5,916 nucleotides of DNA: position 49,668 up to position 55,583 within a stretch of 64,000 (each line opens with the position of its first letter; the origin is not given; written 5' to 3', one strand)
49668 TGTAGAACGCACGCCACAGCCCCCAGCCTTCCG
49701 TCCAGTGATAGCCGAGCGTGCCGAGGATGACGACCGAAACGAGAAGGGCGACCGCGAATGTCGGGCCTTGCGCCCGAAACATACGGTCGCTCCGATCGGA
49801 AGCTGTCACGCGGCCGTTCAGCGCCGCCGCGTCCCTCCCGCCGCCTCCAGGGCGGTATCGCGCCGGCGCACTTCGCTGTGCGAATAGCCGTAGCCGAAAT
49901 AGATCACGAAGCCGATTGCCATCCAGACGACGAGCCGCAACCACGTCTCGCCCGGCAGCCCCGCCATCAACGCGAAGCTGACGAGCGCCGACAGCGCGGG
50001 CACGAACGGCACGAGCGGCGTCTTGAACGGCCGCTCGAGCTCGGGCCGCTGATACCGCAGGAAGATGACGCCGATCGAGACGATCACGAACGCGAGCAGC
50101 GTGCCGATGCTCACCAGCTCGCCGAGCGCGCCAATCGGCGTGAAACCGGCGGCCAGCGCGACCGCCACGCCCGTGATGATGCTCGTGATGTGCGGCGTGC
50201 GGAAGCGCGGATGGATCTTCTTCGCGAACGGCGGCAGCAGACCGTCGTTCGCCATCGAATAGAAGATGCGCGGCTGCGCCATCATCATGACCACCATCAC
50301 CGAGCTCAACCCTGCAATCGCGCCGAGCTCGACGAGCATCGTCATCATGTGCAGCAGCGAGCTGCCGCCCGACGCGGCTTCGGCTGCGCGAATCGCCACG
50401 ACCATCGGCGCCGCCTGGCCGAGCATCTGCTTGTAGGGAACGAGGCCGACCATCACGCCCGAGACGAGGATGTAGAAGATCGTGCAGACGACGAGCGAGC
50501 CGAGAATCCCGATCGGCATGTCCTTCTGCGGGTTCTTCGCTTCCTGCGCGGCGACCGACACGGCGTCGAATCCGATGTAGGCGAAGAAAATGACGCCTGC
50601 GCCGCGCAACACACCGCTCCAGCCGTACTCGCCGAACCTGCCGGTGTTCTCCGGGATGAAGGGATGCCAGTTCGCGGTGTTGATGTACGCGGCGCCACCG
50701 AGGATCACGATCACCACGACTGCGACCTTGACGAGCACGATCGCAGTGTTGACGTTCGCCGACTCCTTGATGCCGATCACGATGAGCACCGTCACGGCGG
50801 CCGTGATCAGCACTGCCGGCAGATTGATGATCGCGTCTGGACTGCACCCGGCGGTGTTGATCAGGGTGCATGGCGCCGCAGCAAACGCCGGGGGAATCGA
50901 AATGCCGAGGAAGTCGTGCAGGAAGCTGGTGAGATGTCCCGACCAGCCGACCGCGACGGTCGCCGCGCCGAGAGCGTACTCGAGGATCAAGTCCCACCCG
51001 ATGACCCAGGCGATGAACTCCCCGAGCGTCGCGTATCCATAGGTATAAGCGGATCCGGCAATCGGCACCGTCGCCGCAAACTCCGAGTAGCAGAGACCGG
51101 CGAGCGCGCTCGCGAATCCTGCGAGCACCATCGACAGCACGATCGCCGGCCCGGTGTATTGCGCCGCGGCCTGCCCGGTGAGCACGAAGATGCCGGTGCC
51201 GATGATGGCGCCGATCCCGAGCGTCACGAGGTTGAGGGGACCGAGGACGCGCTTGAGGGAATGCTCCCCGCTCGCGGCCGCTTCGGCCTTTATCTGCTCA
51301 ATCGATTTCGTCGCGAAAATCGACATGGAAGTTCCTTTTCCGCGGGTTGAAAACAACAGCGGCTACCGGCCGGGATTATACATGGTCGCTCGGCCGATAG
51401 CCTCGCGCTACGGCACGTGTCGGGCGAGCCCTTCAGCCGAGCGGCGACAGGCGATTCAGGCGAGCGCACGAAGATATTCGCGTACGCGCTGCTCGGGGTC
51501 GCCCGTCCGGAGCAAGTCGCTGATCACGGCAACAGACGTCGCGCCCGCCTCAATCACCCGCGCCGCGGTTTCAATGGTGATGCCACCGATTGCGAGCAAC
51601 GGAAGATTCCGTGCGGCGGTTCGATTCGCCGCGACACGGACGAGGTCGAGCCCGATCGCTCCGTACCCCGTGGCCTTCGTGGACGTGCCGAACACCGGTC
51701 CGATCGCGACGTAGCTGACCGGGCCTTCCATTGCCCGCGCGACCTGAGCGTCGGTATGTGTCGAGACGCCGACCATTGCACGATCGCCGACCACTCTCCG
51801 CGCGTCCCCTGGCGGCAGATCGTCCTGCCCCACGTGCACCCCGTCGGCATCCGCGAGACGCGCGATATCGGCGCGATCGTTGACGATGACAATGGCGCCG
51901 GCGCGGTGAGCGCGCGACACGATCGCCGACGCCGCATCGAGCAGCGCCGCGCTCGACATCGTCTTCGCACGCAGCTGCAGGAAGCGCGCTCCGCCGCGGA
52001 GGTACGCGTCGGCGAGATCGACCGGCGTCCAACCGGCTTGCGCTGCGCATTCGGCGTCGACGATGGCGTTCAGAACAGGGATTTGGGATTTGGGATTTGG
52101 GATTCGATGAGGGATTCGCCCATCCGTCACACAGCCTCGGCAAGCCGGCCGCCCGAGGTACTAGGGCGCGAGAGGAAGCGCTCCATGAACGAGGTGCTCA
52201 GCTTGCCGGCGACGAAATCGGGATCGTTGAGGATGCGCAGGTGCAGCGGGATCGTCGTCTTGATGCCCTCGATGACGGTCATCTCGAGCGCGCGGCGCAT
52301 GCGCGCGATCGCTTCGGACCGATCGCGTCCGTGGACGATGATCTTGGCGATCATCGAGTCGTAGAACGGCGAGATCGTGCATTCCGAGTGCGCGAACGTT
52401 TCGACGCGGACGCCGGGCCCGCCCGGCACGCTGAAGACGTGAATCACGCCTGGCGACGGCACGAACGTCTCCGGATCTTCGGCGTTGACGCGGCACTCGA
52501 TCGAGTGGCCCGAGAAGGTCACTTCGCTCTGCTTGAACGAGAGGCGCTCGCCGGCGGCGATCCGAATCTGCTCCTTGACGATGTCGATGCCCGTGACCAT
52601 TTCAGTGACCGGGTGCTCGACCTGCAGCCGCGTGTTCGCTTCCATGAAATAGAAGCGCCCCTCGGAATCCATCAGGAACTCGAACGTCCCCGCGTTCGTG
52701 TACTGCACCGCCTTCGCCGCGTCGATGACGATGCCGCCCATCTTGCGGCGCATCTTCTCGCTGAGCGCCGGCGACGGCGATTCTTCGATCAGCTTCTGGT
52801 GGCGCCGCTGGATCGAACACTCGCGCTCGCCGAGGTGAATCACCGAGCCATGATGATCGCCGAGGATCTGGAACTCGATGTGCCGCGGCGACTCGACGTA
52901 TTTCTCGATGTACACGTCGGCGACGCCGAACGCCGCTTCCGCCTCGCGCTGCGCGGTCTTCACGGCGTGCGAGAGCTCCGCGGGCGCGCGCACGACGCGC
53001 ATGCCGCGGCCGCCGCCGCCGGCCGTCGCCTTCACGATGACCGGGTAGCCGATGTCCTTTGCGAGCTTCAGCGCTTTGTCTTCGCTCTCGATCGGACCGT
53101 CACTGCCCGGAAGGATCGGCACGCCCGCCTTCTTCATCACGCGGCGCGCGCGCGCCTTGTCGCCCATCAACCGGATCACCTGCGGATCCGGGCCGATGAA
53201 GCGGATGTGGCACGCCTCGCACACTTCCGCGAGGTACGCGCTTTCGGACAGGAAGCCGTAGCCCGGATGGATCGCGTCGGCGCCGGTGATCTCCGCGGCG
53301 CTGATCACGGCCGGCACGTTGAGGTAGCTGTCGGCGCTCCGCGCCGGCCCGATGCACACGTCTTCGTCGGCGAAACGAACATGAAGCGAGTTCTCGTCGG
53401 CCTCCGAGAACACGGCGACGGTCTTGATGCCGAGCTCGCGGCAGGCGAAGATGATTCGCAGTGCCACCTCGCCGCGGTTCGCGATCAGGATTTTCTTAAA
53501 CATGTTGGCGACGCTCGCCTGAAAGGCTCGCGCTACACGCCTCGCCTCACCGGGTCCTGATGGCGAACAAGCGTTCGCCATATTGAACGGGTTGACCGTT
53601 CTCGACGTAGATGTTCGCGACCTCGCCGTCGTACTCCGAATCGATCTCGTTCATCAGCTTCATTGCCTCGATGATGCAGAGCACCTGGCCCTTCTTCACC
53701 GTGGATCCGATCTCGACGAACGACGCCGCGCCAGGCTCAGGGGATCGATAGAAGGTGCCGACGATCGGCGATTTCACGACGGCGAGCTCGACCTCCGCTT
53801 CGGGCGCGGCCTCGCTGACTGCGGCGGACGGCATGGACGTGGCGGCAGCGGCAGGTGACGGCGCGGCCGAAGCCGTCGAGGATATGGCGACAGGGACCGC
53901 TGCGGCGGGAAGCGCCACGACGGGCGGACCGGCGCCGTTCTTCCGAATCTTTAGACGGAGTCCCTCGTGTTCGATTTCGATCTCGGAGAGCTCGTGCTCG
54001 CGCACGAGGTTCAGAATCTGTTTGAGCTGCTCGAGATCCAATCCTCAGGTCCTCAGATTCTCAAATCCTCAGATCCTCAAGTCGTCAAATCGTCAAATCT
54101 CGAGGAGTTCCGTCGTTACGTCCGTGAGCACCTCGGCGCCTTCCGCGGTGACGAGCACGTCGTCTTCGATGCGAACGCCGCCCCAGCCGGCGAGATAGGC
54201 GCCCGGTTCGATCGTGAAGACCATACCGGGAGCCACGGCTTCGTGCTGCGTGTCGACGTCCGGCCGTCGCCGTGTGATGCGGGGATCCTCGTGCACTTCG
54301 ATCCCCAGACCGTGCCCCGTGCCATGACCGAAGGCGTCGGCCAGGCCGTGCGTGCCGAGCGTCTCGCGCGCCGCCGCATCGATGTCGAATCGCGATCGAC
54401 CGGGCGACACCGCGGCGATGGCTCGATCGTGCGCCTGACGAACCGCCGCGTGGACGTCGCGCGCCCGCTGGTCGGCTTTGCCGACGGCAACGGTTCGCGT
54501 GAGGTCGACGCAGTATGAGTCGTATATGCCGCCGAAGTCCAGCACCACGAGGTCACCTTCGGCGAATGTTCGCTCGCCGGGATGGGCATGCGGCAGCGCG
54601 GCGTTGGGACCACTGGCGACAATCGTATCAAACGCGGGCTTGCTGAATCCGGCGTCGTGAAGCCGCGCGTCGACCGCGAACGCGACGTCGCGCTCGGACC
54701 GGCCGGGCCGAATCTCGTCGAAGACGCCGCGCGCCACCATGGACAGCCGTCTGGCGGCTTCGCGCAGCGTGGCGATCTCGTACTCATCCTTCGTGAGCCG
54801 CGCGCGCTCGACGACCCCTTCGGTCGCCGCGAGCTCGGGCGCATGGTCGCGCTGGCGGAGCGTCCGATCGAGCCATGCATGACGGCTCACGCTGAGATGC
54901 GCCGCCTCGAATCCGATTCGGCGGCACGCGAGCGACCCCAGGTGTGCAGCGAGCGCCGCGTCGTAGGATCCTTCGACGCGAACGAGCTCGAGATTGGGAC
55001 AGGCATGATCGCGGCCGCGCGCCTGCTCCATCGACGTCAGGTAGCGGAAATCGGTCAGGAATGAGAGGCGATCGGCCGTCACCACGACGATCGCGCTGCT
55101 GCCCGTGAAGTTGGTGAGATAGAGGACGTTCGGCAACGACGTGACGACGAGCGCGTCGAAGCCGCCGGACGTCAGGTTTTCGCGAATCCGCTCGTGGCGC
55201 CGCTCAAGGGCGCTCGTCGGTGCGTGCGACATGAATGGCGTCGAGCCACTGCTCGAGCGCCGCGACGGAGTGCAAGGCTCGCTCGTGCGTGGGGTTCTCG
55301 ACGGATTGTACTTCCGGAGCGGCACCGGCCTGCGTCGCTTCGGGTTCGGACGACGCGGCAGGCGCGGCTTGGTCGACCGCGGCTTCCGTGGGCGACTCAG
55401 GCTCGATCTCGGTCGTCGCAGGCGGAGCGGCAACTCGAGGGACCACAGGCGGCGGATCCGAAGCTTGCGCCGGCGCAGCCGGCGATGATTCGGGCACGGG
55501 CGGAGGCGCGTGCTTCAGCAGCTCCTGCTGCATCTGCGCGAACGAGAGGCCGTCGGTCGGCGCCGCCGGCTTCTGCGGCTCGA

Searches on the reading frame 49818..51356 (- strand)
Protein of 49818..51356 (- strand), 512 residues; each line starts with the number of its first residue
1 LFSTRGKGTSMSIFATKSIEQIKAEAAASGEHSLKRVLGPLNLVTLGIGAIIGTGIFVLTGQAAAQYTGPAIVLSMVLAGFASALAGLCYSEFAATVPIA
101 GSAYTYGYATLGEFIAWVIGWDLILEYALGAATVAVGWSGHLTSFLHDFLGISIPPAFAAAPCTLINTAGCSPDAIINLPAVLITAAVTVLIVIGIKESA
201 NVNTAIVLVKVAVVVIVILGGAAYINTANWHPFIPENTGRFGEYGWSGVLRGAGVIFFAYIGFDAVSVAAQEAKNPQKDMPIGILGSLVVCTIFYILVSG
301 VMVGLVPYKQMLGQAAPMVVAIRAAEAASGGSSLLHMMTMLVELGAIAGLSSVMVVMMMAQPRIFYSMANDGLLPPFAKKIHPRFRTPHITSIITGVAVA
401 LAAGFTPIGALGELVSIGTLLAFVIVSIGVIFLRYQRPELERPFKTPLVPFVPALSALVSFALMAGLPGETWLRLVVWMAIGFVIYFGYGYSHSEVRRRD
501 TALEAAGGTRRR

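Call 84: search_protein_families(library=pfam, proteins=[window:49818-51356:-], max_evalue=0.00001)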
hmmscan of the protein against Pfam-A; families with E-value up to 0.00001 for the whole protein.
window:49818-51356:- (512 aa): 3 families
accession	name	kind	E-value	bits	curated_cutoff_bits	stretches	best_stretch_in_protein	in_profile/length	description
PF13520.12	AA_permease_2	-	6.2e-53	180.7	27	1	38-466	1-406/427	Amino acid permease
PF00324.27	AA_permease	-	4.5e-37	128.3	24.6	1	44-459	3-412/470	Amino acid permease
PF13906.12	AA_permease_C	-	5e-19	68.6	27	1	444-494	1-51/51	C-terminus of AA_permease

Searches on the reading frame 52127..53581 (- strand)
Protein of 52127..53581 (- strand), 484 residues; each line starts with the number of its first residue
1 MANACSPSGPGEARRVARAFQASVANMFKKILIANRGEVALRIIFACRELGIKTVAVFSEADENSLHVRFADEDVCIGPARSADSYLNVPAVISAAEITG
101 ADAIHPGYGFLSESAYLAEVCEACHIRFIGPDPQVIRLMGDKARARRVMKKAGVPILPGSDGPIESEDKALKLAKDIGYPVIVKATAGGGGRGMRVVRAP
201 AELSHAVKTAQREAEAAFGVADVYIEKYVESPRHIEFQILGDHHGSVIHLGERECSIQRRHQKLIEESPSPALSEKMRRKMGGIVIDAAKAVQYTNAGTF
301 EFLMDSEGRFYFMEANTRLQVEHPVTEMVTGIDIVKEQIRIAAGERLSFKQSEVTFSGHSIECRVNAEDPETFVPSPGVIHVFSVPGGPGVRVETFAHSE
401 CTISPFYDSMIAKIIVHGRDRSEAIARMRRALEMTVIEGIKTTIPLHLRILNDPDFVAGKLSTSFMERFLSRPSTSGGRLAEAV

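Call 84: search_protein_families(library=pfam, proteins=[window:52127-53581:-], max_evalue=0.00001)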
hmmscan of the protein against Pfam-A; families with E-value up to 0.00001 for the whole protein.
window:52127-53581:- (484 aa): 5 families
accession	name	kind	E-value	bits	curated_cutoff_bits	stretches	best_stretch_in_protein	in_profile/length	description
PF02786.22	CPSase_L_D2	-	2.5e-80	269.4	19.8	1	141-348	1-209/211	Carbamoyl-phosphate synthase L chain, ATP binding domain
PF00289.28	Biotin_carb_N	-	9.6e-43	145.6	25.5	1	27-136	1-110/110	Biotin carboxylase, N-terminal domain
PF02785.25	Biotin_carb_C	-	1.7e-39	134.7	32.4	1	362-467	1-107/108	Biotin carboxylase C-terminal domain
PF07478.18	Dala_Dala_lig_C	-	3e-11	43.6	24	1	166-317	24-174/204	D-ala D-ala ligase C-terminus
PF02222.28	ATP-grasp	-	1.1e-08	35.4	27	1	164-311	16-155/179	ATP-grasp domain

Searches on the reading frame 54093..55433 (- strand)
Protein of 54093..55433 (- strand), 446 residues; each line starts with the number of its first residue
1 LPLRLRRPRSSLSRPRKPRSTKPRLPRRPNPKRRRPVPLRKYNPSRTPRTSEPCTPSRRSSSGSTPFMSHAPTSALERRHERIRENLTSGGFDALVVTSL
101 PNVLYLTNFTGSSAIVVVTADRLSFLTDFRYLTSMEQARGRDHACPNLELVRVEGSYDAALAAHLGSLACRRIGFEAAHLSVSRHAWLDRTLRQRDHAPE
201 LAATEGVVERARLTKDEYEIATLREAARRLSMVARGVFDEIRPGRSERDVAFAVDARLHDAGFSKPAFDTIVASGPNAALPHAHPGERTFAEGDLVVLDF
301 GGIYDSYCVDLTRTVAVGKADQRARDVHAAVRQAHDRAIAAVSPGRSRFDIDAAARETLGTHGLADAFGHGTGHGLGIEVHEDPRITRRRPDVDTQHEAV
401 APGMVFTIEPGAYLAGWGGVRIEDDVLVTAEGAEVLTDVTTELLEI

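Call 84: search_protein_families(library=pfam, proteins=[window:54093-55433:-], max_evalue=0.00001)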
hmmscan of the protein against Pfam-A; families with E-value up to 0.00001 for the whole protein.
window:54093-55433:- (446 aa): 2 families
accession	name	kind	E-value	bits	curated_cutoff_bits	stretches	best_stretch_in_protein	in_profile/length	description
PF00557.29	Peptidase_M24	-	7.6e-69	232.1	23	1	222-430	2-208/208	Metallopeptidase family M24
PF01321.24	Creatinase_N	-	6.4e-19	69.2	22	1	79-213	1-127/128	Creatinase/Prolidase N-terminal domain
